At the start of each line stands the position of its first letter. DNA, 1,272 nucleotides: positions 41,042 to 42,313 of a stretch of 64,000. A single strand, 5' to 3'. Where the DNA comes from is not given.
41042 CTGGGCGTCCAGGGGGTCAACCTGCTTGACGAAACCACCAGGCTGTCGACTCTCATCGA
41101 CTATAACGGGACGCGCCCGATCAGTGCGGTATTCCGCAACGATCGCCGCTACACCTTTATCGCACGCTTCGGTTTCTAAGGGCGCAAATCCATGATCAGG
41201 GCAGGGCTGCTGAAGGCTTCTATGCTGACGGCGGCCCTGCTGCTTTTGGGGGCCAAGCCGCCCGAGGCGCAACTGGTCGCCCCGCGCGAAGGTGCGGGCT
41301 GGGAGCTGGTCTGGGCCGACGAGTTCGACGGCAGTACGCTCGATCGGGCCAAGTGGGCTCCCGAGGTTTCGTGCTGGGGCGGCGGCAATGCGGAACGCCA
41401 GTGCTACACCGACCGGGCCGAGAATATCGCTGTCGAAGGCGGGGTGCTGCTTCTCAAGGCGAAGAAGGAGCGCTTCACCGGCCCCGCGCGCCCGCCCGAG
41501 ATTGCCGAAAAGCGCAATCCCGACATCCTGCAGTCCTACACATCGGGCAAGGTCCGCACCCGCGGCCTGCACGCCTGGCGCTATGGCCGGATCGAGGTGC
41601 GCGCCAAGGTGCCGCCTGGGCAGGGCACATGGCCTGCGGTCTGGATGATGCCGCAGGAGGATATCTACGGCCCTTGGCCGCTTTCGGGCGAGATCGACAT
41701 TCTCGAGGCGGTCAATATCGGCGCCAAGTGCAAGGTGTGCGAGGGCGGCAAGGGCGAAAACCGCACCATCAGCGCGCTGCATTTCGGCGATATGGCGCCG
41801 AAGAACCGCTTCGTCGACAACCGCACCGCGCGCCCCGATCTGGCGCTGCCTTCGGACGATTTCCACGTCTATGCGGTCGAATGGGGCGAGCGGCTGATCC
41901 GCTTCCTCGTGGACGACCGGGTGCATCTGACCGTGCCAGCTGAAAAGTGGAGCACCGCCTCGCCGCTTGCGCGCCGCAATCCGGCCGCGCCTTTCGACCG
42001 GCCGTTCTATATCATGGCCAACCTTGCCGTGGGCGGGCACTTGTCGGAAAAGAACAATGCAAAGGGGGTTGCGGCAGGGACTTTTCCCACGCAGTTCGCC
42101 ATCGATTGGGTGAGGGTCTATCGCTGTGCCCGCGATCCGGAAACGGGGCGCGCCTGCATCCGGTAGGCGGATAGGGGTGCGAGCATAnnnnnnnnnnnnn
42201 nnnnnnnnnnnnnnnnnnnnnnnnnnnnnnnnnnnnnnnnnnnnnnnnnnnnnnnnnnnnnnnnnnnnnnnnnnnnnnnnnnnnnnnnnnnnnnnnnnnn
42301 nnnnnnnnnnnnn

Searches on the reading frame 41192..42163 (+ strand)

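Call 14: search_protein_families(library=ncbifam, proteins=[window:41192-42163:+])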
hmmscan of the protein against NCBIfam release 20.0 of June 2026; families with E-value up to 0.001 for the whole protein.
window:41192-42163:+ (324 aa): 3 families
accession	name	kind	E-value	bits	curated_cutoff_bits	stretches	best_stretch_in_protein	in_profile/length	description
NF052454.1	BtaGlycanEglC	equivalog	3.8e-15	55.8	700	1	53-311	242-457/459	endo-1,3-1,4-beta-glycanase EglC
NF041449.1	K_carrageenase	equivalog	1.7e-08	34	350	0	33-152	18-119/283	kappa-carrageenase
NF047856.1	BGlucanaseBglS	equivalog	7.3e-05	22.4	300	0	221-247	164-190/237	beta-glucanase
